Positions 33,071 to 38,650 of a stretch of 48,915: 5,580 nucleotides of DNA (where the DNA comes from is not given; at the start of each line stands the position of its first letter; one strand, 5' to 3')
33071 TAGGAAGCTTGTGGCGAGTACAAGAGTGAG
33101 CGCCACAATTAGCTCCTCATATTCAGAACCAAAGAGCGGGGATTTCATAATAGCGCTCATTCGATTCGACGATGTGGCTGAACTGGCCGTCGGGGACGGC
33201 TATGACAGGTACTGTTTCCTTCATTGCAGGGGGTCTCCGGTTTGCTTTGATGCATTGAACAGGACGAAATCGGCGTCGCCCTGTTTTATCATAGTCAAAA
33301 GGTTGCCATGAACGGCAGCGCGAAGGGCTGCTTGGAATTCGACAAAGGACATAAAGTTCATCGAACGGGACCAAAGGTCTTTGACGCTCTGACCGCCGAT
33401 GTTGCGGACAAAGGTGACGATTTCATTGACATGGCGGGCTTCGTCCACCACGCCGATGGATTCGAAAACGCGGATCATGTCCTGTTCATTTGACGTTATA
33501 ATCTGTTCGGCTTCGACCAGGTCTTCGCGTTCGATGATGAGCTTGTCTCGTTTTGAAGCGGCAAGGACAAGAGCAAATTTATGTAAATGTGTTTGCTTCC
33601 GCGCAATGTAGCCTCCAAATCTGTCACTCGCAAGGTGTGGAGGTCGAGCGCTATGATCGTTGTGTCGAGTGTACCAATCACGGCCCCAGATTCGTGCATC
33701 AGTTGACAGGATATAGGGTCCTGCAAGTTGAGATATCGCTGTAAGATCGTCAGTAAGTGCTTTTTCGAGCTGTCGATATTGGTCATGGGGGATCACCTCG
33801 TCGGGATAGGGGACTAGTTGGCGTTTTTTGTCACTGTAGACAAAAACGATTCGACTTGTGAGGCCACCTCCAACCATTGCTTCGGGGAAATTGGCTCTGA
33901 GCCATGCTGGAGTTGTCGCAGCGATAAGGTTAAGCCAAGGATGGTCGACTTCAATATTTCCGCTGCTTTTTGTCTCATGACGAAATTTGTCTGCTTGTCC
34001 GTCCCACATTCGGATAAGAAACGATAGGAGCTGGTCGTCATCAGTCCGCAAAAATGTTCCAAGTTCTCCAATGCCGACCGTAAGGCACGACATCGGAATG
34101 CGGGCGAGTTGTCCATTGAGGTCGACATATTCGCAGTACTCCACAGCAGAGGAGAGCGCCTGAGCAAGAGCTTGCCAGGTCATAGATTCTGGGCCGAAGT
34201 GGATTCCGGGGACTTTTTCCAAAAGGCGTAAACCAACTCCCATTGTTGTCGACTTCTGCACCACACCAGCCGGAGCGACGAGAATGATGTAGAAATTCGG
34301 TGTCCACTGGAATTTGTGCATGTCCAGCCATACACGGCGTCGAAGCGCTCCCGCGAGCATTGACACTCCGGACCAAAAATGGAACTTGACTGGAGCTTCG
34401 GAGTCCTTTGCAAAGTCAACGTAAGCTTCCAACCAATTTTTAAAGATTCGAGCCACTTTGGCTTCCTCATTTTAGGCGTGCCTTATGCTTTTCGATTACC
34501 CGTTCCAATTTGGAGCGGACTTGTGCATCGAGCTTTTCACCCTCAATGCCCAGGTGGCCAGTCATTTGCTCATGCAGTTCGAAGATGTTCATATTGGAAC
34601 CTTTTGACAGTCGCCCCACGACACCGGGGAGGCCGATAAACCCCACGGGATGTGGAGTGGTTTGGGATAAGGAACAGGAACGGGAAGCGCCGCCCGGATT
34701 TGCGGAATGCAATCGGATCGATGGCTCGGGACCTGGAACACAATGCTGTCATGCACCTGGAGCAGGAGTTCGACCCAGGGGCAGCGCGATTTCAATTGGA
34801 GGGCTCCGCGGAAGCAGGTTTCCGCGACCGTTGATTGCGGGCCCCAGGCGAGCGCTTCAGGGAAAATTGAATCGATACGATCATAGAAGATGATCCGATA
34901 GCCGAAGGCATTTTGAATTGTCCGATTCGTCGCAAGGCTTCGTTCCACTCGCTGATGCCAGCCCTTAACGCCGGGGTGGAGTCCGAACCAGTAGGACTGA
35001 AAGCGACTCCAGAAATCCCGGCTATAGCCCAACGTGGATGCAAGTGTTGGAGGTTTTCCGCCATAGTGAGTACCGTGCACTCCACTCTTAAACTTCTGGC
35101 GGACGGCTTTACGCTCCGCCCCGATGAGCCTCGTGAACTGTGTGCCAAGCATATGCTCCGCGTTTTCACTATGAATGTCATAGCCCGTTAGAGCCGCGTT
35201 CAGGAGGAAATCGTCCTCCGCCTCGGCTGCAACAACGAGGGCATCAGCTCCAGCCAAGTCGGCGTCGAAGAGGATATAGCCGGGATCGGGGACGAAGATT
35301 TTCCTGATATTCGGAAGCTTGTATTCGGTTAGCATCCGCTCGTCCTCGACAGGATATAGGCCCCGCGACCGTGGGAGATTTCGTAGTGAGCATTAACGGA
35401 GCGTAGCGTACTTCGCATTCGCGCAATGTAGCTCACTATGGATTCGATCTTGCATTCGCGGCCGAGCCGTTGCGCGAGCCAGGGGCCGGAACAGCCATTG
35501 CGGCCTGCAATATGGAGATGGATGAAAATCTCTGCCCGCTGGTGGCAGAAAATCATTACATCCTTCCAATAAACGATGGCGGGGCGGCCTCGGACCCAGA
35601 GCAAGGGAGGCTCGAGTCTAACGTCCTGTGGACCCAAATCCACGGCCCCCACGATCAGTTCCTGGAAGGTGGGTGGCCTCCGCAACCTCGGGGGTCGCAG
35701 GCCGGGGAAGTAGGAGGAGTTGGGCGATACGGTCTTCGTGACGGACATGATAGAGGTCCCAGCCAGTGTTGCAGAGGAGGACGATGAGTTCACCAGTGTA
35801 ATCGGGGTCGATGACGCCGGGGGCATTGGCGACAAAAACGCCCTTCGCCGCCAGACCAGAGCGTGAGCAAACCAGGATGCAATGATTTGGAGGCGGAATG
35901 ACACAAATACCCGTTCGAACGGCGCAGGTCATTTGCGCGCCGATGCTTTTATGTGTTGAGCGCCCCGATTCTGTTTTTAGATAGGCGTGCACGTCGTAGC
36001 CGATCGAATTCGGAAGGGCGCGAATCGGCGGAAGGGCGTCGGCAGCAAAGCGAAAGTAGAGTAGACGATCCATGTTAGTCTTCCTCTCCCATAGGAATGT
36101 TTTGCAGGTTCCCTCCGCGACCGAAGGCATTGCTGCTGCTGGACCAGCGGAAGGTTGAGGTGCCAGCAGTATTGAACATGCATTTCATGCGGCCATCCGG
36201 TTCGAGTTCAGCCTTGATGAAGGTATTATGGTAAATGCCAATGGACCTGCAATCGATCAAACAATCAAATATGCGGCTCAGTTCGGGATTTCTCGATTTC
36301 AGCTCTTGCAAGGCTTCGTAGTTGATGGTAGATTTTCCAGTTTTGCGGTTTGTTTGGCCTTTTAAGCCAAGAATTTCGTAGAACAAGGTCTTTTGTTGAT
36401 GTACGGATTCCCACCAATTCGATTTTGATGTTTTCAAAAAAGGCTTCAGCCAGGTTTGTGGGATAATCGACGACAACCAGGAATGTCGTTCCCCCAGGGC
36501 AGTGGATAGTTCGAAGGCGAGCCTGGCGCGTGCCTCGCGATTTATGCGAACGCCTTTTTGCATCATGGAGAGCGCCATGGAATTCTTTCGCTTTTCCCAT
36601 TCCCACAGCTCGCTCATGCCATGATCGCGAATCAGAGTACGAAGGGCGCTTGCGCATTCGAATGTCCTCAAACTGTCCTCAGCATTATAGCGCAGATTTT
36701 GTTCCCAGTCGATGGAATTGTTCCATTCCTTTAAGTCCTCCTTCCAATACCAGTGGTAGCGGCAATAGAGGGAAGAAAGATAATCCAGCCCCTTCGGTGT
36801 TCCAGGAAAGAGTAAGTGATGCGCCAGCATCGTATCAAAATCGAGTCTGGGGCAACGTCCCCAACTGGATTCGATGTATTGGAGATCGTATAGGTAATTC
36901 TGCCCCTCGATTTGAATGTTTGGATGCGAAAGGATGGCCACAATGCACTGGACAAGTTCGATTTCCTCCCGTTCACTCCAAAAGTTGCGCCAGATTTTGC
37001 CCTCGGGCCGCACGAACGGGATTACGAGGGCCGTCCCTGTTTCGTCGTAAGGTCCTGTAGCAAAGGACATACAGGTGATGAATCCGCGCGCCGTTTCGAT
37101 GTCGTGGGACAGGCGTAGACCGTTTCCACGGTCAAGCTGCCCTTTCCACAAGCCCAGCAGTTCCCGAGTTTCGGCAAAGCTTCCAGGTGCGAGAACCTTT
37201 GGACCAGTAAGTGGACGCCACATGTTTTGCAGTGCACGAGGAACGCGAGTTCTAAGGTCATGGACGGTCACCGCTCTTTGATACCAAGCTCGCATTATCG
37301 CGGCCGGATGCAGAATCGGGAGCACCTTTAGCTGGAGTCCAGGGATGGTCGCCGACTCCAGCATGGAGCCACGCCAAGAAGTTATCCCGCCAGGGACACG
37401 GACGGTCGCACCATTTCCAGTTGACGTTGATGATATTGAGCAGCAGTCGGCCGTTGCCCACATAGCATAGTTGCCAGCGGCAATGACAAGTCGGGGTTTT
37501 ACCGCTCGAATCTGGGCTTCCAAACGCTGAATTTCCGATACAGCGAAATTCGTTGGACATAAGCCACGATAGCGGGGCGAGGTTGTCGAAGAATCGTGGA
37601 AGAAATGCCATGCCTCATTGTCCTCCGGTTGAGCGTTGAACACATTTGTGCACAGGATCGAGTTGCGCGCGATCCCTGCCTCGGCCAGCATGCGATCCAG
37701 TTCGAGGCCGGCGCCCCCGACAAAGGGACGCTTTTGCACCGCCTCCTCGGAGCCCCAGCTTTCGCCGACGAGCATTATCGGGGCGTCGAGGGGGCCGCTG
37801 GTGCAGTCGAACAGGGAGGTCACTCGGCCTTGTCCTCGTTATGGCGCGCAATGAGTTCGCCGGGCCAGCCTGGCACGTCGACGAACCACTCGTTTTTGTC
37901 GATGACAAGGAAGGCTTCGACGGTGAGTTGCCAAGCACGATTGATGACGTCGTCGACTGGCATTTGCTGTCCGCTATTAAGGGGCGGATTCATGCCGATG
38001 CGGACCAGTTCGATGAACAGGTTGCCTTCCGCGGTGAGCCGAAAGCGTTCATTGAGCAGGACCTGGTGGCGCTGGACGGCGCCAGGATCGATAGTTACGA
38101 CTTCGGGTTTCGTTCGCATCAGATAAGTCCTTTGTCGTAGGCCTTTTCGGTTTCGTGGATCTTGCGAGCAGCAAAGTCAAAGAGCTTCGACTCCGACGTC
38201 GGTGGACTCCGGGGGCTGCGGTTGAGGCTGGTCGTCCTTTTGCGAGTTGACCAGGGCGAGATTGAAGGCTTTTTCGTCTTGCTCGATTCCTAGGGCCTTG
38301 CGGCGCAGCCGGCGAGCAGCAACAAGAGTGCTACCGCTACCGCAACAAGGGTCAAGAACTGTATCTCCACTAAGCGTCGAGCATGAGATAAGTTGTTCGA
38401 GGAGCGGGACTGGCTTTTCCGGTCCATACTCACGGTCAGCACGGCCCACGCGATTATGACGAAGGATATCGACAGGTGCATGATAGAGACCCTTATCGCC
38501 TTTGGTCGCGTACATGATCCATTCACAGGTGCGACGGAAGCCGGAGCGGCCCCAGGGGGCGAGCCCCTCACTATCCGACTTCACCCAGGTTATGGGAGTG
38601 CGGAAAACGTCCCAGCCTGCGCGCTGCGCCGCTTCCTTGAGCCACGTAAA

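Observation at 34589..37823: Family A DNA polymerase split at the NLQNIP/motif A linker by a dUTPase plus winged-helix cassette, with an N-terminal UDG-like domain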

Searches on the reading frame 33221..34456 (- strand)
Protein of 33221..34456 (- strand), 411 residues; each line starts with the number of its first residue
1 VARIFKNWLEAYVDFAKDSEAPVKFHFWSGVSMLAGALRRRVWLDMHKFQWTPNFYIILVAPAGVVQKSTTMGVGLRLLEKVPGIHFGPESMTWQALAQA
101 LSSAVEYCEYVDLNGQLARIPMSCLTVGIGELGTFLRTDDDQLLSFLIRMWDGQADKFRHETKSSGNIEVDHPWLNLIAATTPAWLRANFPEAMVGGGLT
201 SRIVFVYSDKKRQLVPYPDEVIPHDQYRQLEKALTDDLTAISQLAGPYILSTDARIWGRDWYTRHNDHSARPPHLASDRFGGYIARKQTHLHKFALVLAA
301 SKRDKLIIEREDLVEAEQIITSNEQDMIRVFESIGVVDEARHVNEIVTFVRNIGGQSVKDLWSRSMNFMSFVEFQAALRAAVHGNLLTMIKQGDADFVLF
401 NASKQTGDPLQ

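Call 52: search_protein_families(library=pfam, proteins=[window:33221-34456:-], max_evalue=0.001)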
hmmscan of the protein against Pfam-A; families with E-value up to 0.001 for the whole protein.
window:33221-34456:- (411 aa): 1 family
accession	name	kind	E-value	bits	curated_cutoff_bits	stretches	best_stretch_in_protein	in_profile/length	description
PF13148.11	DUF3987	-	1.8e-13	50.9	27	1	131-332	152-363/364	Protein of unknown function (DUF3987)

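Call 79: search_protein_families(library=phrogs, proteins=[window:33221-34456:-], max_evalue=0.001)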
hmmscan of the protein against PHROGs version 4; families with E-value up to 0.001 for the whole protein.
window:33221-34456:- (411 aa): 4 families
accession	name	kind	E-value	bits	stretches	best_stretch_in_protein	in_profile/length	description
phrog_14296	-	DNA, RNA and nucleotide metabolism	3.3e-73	248.1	1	6-363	2-350/417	DNA primase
phrog_5311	-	DNA, RNA and nucleotide metabolism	3.9e-06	26.4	0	9-65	267-322/692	helicase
phrog_3022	-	DNA, RNA and nucleotide metabolism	1.1e-05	25.1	1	166-398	521-770/788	DNA primase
phrog_2373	-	DNA, RNA and nucleotide metabolism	0.00012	21.9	0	145-364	244-467/515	DNA helicase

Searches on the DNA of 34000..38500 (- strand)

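Call 14: search_rna_families(source=window, start=34000, end=38500, threshold=evalue, max_evalue=10)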
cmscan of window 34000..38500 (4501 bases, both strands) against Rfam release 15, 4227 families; matches with E-value up to 10: 0.
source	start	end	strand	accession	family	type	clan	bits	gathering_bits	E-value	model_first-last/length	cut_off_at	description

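Call 45: search_rna_families(sources=[L003, L005, L006, L007, L008, L009, L011, L019, L048, L050, L056, L063, L076], threshold=gathering)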
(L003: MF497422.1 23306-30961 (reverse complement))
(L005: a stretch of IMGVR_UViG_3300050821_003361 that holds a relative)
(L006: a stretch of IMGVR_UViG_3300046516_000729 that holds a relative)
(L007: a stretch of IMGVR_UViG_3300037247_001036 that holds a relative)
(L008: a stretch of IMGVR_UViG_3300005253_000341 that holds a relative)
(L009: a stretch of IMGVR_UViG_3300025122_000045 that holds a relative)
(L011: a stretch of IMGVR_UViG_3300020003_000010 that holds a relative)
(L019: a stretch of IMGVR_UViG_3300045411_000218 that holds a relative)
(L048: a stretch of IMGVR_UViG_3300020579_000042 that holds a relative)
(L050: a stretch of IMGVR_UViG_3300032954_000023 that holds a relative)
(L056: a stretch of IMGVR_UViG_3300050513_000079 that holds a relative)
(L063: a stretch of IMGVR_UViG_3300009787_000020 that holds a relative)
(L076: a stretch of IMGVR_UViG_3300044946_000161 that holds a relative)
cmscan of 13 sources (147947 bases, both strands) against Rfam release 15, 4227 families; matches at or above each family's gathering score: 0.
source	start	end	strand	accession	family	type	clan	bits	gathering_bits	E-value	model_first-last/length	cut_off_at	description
